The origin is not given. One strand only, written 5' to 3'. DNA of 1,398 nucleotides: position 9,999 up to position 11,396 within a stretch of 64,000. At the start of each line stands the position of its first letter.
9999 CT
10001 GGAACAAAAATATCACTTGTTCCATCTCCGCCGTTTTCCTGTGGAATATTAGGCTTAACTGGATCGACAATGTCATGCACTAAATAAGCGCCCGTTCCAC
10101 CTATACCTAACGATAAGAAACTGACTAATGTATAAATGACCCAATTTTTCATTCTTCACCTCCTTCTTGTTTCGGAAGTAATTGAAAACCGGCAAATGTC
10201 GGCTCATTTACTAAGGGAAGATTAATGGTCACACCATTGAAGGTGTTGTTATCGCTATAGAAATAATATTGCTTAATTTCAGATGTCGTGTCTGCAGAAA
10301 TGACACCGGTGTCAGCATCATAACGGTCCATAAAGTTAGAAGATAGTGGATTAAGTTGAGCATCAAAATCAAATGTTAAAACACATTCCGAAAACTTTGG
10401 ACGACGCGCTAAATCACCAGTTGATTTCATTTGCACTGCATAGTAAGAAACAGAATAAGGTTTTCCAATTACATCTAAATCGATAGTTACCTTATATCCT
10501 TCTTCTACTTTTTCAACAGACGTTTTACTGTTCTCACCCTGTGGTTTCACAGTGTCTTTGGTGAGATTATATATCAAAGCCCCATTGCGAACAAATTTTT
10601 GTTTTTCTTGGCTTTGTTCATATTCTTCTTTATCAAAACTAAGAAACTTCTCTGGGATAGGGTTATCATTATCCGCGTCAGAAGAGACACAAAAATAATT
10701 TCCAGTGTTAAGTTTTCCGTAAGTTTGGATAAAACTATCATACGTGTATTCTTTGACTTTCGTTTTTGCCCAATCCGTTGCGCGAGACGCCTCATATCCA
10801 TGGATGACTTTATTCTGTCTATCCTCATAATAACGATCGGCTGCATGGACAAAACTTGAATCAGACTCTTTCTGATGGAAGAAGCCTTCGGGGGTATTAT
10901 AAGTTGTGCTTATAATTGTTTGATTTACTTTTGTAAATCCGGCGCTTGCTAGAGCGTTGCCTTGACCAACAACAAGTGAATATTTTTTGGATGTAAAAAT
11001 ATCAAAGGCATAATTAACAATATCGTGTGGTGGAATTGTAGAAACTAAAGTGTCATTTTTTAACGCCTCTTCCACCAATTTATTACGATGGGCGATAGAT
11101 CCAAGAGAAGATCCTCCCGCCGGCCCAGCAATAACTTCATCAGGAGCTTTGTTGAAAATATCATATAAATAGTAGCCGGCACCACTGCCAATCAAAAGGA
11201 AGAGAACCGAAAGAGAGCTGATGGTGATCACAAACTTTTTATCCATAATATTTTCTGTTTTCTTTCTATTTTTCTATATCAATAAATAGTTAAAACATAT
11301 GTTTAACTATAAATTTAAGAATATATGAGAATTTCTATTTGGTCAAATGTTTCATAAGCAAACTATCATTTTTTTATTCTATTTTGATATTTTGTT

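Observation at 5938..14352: Tandemly duplicated, translationally coupled pair of membrane-anchored extracellular proteins with no recognisable family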

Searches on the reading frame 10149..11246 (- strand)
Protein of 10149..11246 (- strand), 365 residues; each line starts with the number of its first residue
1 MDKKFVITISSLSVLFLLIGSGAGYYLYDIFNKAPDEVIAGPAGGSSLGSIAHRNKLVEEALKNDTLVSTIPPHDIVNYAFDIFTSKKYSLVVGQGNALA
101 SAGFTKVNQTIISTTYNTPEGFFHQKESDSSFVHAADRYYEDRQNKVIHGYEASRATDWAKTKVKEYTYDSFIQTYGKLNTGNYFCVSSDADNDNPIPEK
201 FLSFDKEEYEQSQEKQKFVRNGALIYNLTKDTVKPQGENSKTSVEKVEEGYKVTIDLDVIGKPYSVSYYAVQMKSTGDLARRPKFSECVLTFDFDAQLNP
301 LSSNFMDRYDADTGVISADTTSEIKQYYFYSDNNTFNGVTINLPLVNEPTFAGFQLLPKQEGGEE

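Call 4: search_protein_families(library=pfam, proteins=[window:10149-11246:-], max_evalue=1)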
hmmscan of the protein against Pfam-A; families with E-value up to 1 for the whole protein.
window:10149-11246:- (365 aa): 0 families

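Call 5: search_protein_families(library=ncbifam, proteins=[window:10149-11246:-], max_evalue=1)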
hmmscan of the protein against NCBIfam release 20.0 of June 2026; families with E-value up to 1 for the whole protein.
window:10149-11246:- (365 aa): 0 families

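Call 9: find_homologous_proteins(query=window:10149-11246:-)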
Query window:10149-11246:- (365 aa): 7 proteins with E <= 0.001 among 2345 candidates.
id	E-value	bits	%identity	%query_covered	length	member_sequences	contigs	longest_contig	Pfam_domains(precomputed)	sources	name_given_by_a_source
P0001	8.0e-241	816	100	100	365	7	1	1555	-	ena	-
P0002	1.7e-168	578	70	99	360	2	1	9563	-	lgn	-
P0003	9.2e-147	507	61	99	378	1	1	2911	-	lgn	-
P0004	3.1e-69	252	40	94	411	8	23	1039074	-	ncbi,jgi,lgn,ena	jgi:hypothetical protein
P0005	2.3e-67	246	41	93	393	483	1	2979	-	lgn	-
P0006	7.5e-63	231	39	98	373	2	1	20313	-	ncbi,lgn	-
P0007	4.6e-61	225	38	98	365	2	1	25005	-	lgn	-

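Call 10: search_solved_structures(query=window:10149-11246:-, max_evalue=10)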
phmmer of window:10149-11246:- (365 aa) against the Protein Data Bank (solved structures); distinct sequences matched with E-value up to 10: 2.
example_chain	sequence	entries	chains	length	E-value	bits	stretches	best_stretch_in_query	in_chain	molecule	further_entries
2r77_A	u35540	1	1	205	0.73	12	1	61-122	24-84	Phosphatidylethanolamine-binding protein, putative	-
8yv7_A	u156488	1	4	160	1.6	10.9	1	127-176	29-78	Thialysine N-epsilon-acetyltransferase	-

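Call 13: find_encoding_contigs(protein=P0004, flank=10000, max_places=4)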
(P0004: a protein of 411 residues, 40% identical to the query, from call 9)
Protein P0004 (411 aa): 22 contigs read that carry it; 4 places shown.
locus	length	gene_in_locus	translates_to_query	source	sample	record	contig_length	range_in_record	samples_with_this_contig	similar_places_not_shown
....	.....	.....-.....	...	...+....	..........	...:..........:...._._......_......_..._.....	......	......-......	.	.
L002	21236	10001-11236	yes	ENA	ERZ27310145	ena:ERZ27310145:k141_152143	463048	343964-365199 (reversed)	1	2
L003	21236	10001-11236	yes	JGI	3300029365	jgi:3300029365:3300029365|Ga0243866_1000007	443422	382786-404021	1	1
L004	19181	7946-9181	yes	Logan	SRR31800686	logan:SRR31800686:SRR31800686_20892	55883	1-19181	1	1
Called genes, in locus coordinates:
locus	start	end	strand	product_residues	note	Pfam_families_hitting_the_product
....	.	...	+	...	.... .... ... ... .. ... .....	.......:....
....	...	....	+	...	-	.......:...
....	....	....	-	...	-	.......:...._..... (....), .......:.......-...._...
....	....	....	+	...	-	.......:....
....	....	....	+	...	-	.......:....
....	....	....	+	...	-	-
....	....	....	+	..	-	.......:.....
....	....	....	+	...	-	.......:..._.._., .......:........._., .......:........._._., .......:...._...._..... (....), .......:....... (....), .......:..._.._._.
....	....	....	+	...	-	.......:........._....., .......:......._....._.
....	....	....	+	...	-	-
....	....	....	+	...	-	-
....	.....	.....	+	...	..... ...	-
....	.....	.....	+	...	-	-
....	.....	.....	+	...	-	-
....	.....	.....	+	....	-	-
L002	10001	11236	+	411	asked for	-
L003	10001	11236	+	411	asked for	-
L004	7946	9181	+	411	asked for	-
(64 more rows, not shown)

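Call 17: find_encoding_contigs(protein=P0006, flank=10000, max_places=3)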
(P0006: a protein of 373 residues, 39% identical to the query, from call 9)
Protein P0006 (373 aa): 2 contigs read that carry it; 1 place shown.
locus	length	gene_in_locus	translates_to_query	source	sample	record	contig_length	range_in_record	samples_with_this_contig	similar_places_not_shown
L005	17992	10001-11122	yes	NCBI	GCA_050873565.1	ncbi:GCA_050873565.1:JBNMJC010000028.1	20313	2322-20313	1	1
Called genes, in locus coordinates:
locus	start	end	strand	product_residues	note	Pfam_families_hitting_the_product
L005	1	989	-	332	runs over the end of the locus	-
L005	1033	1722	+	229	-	PF01128:IspD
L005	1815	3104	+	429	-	PF00342:PGI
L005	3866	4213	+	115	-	PF01106:NifU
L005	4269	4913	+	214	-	PF06130:PTAC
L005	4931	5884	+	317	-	PF00882:Zn_dep_PLPC (weak)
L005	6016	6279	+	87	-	PF12637:TSCPD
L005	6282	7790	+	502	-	PF01276:OKR_DC_1, PF00266:Aminotran_5, PF00155:Aminotran_1_2, PF01041:DegT_DnrJ_EryC1, PF03711:OKR_DC_1_C (weak)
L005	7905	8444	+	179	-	PF02482:Ribosomal_S30AE, PF16321:Ribosom_S30AE_C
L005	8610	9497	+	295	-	-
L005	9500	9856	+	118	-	-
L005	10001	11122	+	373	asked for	-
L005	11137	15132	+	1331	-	-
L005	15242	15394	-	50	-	-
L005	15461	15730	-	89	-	-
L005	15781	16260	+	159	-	PF00293:NUDIX, PF14815:NUDIX_4 (faint)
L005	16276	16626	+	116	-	PF03819:MazG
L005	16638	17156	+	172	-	-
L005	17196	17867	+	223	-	PF00923:TAL_FSA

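Call 18: find_encoding_contigs(protein=P0007, flank=10000, max_places=3)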
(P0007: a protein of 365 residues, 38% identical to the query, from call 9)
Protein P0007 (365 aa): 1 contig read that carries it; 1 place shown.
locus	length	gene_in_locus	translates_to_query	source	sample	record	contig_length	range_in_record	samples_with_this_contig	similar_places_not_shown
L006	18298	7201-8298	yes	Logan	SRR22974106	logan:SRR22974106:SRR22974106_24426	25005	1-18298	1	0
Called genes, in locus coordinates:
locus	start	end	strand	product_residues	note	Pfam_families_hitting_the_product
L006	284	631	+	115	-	PF01106:NifU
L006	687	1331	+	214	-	PF06130:PTAC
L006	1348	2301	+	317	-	PF00882:Zn_dep_PLPC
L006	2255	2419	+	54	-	-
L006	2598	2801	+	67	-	-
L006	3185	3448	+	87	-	PF12637:TSCPD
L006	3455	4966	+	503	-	PF01276:OKR_DC_1, PF00266:Aminotran_5, PF00155:Aminotran_1_2, PF01041:DegT_DnrJ_EryC1, PF03711:OKR_DC_1_C (weak)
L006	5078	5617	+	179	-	PF02482:Ribosomal_S30AE, PF16321:Ribosom_S30AE_C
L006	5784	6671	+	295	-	-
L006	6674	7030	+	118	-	-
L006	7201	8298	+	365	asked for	-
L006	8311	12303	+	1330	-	-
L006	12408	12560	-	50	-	-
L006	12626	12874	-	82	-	-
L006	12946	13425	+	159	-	PF00293:NUDIX, PF14815:NUDIX_4 (weak)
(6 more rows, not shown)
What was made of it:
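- On Phage, plasmid or defence-system genes: The chromosomal position is syntenic in relatives (calls 13, 17, 18).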

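Call 19: find_encoding_contigs(protein=P0002, flank=10000, max_places=3)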
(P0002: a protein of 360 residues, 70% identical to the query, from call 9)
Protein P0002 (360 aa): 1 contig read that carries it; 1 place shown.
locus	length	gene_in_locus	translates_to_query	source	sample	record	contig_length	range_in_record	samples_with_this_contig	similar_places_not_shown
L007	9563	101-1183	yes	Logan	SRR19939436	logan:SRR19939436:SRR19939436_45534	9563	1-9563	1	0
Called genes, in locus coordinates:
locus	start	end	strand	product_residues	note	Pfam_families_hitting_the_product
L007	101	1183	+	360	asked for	-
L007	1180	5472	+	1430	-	-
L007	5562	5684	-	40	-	-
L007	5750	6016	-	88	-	-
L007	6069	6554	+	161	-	PF00293:NUDIX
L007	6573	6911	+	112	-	PF03819:MazG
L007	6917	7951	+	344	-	-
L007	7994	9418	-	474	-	PF00999:Na_H_Exchanger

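Call 24: predict_structure(alignment_id=A1)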
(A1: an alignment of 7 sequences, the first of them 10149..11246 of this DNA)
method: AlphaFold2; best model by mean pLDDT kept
length: 365 residues; sequences in the alignment: 7
mean_pLDDT: 80.1   pTM: 0.79
mean pLDDT of the five models: 80.1, 79.8, 76.7, 75.3, 73.9
residues with pLDDT >= 90: 139; 70-90: 143; 50-70: 53; < 50: 30
segments of 3 or more residues with pLDDT < 50: 20-29, 31-34, 269-277, 361-365
pLDDT, mean of each block of 10 residues (from residue 1): 67 59 43 51 57 90 94 93 91 89 78 91 89 84 93 90 92 82 83 74 89 82 78 84 94 91 58 47 80 95 89 67 91 94 90 86 34
secondary structure, 60 per line:
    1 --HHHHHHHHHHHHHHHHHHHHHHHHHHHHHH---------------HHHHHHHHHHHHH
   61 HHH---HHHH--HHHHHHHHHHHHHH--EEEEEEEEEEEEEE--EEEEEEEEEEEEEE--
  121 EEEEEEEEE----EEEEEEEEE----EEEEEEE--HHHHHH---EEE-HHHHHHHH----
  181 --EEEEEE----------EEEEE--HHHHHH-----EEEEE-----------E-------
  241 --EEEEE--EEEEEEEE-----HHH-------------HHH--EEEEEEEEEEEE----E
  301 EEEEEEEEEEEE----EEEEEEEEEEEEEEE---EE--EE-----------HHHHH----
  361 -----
elements in order: H3-32 H48-63 H67-70 H73-86 E89-102 E105-118 E121-129 E134-142 E147-153 H156-161 E165-167 H169-176 E183-188 E199-203 H206-211 E217-221 E243-247 E250-257 E284-295 E300-312 E317-331 H352-356
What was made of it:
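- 10149..11246 (-): S1, small protein of module 1 (365 aa). It has an N-terminal membrane helix, a helical linker, and a long curved antiparallel beta-sheet domain resembling the LolA/LprG fold. AF2 model with pLDDT 80 and pTM 0.79 (call 24).
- On LolA/LolB/LprG/LppX superfamily (Pfam clan LolA_LolB): The S1 model (pLDDT 80) has helices at 48-86 followed by more than 11 long antiparallel strands (call 24).
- The AF2 model has pLDDT 80 and pTM 0.79 (call 24).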

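Call 26: search_protein_representatives(alignment_id=A1)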
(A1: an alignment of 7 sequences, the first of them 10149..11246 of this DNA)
Query: 7 sequences, 373 profile positions. Proteins with E-value up to 0.001 (for the whole library): 331; up to 1e-10: 162; up to 1e-30: 47. The best 150 are listed.
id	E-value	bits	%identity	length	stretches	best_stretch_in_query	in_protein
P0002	3.9e-167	572.3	-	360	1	16-373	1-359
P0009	6.6e-139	479.4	-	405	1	3-368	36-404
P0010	3.2e-131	454.2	-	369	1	6-368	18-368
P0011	1.4e-110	386.2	-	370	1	10-368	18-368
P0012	5.3e-96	338.3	-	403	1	5-365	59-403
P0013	2.0e-93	329.8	-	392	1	7-366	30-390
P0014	1.2e-90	320.6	-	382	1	4-368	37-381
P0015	1.5e-87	310.4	-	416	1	10-368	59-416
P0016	3.3e-87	309.3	-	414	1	5-368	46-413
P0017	2.8e-84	299.7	-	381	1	6-366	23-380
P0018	2.5e-82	293.3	-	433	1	9-368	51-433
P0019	2.8e-81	289.8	-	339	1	29-369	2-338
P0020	1.3e-80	287.6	-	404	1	8-369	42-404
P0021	1.9e-80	287.1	-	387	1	4-367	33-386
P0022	8.0e-78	278.4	-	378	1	7-369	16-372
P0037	1.2e-50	189.0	-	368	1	3-356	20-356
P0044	7.2e-37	143.7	-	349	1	4-356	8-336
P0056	1.2e-26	110.0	-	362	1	61-370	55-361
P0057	1.5e-25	106.4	-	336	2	241-332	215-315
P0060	3.5e-22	95.3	-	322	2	229-332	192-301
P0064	2.2e-21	92.7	-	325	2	5-175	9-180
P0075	2.2e-19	86.2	-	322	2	4-186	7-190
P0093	1.2e-16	77.1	-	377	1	7-359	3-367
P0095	1.7e-16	76.6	-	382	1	10-341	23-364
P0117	2.7e-14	69.4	-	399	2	244-332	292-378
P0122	6.2e-14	68.2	-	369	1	60-356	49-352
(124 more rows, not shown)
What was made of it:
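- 10149..11246 (-): The profile finds 331 cluster representatives (call 26).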

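Call 29: search_protein_families(library=pfam, alignment_id=A2, max_evalue=0.01)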
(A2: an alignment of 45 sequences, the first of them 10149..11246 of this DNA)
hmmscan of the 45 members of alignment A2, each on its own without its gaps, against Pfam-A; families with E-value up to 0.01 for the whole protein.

A. member 1, window:10149-11246:- (365 aa): 0 families

B. families by the number of members that match (of 45 scanned): 6 families
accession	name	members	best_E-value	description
PF09716.15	ETRAMP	3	1.4e-07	Malarial early transcribed membrane protein (ETRAMP)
PF11857.13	DUF3377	1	0.00051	Domain of unknown function (DUF3377)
PF14592.12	Chondroitinas_B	1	0.0008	Chondroitinase B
PF20085.5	TGL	1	0.0035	Protein-glutamine gamma-glutamyltransferase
PF11382.13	MctB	1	0.0067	Copper transport outer membrane protein, MctB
PF04069.17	OpuAC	1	0.0089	Substrate binding domain of ABC-type glycine betaine transport system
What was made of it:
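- On LolA/LolB/LprG/LppX superfamily (Pfam clan LolA_LolB): No clan member appears among hits of 45 diverse homologs (call 29).
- Closest known: LolA/LolB lipoprotein carriers, fed by the type VII ABC transporter LolCDE. Different: There is no sequence similarity and no Pfam LolA-clan hit (calls 4, 29).
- Closest known: DUF1329 proteins, paired with DUF1302 in Proteobacteria. Different: No Pfam DUF1329 match (calls 4, 29).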

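Call 33: find_related_loci(query=A1, collection=genome_contigs, flank=8000)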
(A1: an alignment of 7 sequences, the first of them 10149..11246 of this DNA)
Query A1 (365 aa) in genome_contigs; peptide patterns used: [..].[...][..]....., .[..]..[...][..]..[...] (x = any residue, [..] = any of these).
40 stretches matched a pattern; 7 encode a relative of the query (tblastn E <= 1e-3); 7 distinct loci.
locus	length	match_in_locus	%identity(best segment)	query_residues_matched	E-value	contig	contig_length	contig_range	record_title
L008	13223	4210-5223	41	17-363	8e-74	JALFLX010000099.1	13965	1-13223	MAG: Bacilli bacterium isolate SUG800 k141_193246, whole genome shotgun sequence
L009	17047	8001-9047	40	2-360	1e-71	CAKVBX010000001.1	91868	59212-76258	MAG: uncultured Bacilli bacterium isolate REFINED_METABAT215_TOP10_CONTIGS_1500_ASSEMBLY_K77_MERGED__Nepal_MoBio_Fiber-H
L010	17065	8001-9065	34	3-358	1e-51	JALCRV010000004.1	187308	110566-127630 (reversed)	MAG: Bacilli bacterium isolate UW_MP_BACIL3_1 Ga0455773_000015, whole genome shotgun sequence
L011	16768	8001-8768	29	77-350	4e-20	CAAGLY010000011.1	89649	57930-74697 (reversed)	MAG TPA_asm: Bacilli bacterium, isolate HGM10888, WGS project CAAGLY010000000 data, contig: SRS476430_87_k119_56950, who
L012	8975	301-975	30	88-332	9e-18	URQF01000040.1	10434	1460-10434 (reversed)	uncultured Mollicutes bacterium isolate UMGS1247 genome assembly, contig: NODE_2299_length_10434_cov_9.441151, whole gen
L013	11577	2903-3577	29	88-332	1e-16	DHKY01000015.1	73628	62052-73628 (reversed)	MAG TPA_asm: Bacillales bacterium UBA4682 UBA4682_contig_439, whole genome shotgun sequence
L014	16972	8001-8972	28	3-350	4e-15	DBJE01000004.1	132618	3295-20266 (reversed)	MAG TPA_asm: Bacillales bacterium UBA784 UBA784_contig_352, whole genome shotgun sequence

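Call 36: list_cluster_members(proteins=[P0012, P0037, P0044, P0057, P0060, P0064, P0075, P0093, P0117, P0122])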
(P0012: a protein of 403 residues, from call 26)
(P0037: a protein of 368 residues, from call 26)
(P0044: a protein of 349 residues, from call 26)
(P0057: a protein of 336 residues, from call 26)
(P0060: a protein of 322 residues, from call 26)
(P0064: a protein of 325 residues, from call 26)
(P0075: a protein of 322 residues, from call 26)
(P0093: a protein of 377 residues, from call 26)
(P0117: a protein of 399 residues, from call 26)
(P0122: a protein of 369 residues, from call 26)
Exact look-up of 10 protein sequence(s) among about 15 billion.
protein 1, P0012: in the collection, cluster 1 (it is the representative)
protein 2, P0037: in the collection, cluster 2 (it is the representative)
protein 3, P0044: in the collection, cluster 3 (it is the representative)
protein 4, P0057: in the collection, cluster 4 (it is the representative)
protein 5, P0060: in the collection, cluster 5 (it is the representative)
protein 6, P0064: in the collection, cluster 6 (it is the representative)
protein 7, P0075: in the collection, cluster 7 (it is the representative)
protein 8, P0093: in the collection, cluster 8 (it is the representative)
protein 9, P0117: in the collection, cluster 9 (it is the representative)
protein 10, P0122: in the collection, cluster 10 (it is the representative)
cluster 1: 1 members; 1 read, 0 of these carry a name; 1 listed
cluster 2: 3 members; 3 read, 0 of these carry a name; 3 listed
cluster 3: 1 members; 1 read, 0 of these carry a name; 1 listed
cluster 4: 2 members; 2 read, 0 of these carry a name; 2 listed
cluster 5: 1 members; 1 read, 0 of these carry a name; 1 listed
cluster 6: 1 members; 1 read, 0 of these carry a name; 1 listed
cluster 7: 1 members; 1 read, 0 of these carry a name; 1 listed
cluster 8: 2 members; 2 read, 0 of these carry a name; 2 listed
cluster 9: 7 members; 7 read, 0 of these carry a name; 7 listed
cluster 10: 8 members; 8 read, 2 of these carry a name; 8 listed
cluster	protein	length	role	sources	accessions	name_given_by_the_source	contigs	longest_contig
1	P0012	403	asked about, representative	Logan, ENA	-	-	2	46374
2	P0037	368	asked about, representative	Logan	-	-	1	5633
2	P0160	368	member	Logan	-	-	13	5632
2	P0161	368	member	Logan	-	-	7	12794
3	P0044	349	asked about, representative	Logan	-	-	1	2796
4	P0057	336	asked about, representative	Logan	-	-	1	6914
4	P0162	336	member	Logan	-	-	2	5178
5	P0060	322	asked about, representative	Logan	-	-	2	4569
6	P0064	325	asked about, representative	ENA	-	-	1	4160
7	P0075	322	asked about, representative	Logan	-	-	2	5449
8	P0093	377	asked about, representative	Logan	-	-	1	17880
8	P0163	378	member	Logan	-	-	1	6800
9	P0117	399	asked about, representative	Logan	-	-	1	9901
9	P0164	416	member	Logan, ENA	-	-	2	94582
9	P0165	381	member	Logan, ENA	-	-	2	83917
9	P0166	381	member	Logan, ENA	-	-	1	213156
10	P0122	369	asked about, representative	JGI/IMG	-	hypothetical protein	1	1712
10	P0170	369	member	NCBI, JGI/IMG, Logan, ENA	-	hypothetical protein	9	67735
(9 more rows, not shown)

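Call 39: search_solved_structures(query=A2, max_evalue=10)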
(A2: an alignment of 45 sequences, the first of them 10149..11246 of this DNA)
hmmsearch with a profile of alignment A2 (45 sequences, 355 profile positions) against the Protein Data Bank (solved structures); distinct sequences matched with E-value up to 10: 9.
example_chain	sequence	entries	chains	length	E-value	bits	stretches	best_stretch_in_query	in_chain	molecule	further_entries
1vgm_A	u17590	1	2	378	0.12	14.6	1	121-197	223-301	378aa long hypothetical citrate synthase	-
7ahc_A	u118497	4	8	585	0.59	12.3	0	29-97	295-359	ABC transporter permease subunit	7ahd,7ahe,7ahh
7y5g_B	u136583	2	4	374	0.96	11.6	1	8-51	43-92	Zinc transporter 8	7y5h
1sm2_A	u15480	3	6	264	1.8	10.7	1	121-181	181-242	Tyrosine-protein kinase ITK/TSK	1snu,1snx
3miy_A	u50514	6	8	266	1.8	10.7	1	121-181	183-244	Tyrosine-protein kinase ITK/TSK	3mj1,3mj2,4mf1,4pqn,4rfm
3v5j_A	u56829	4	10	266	1.8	10.7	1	121-181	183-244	Tyrosine-protein kinase ITK/TSK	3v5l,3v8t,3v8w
4kio_A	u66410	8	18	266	1.8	10.7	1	121-181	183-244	Tyrosine-protein kinase ITK/TSK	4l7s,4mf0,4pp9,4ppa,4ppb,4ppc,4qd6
3qgw_A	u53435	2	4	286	1.9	10.6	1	121-181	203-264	Tyrosine-protein kinase ITK/TSK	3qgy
6ff4_Y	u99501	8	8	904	8.6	8.5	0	3-83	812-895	Serine/arginine repetitive matrix protein 1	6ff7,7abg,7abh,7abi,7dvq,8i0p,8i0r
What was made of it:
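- On LolA/LolB/LprG/LppX superfamily (Pfam clan LolA_LolB): PDB profile searches were negative (calls 10, 39).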

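Call 54: find_encoding_contigs(protein=P0170, flank=8000, max_places=2)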
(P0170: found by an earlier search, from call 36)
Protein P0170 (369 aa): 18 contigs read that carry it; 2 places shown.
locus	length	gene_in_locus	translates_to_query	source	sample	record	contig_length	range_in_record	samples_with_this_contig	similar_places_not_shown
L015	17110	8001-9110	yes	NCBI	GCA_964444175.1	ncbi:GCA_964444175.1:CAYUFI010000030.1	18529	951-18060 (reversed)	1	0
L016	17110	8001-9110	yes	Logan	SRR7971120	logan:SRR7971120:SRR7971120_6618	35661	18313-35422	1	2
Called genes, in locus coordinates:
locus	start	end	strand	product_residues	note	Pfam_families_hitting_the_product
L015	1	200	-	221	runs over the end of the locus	PF01430:HSP33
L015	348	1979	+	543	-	PF01268:FTHFS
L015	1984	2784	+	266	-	PF02882:THF_DHG_CYH_C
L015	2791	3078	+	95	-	-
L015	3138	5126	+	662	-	PF00005:ABC_tran, PF13304:AAA_21 (faint)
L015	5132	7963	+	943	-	PF00005:ABC_tran, PF02463:SMC_N (weak)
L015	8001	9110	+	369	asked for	-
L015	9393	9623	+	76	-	PF00313:CSD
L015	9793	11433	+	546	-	PF07556:DUF1538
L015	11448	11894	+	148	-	-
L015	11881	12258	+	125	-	PF00543:P-II (weak)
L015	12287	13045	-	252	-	-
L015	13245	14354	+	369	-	PF01926:MMR_HSR1, PF02421:FeoB_N (weak), PF06071:YchF-GTPase_C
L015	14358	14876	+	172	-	PF02542:YgbB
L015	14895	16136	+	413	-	PF03485:Arg_tRNA_synt_N, PF00133:tRNA-synt_1 (faint), PF00750:tRNA-synt_1d, PF01406:tRNA-synt_1e (faint), PF09334:tRNA-synt_1g (faint)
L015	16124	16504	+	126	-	PF05746:DALR_1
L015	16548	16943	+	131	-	PF05066:HARE-HTH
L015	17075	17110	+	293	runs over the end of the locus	PF01116:F_bP_aldolase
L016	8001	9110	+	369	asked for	-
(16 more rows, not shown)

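Call 55: find_encoding_contigs(protein=P0166, flank=8000, max_places=1)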
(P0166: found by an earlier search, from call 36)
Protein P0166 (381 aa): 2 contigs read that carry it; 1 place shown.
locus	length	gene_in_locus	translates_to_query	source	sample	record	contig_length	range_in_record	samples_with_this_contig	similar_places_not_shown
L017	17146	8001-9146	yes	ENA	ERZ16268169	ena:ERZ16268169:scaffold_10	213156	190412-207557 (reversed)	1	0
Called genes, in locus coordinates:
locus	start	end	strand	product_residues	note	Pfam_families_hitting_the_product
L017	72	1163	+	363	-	PF14281:PDDEXK_4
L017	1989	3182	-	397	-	PF09561:RE_HpaII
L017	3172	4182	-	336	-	PF00145:DNA_methylase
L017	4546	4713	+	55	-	-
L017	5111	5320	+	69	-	-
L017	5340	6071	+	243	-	-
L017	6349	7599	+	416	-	PF00579:tRNA-synt_1b, PF22421:SYY_C-terminal, PF01479:S4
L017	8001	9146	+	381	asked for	-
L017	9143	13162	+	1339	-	-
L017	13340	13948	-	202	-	PF00163:Ribosomal_S4, PF01479:S4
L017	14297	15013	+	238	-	-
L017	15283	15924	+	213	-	PF01381:HTH_3, PF12844:HTH_19, PF13443:HTH_26, PF13560:HTH_31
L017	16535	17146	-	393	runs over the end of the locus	PF13936:HTH_38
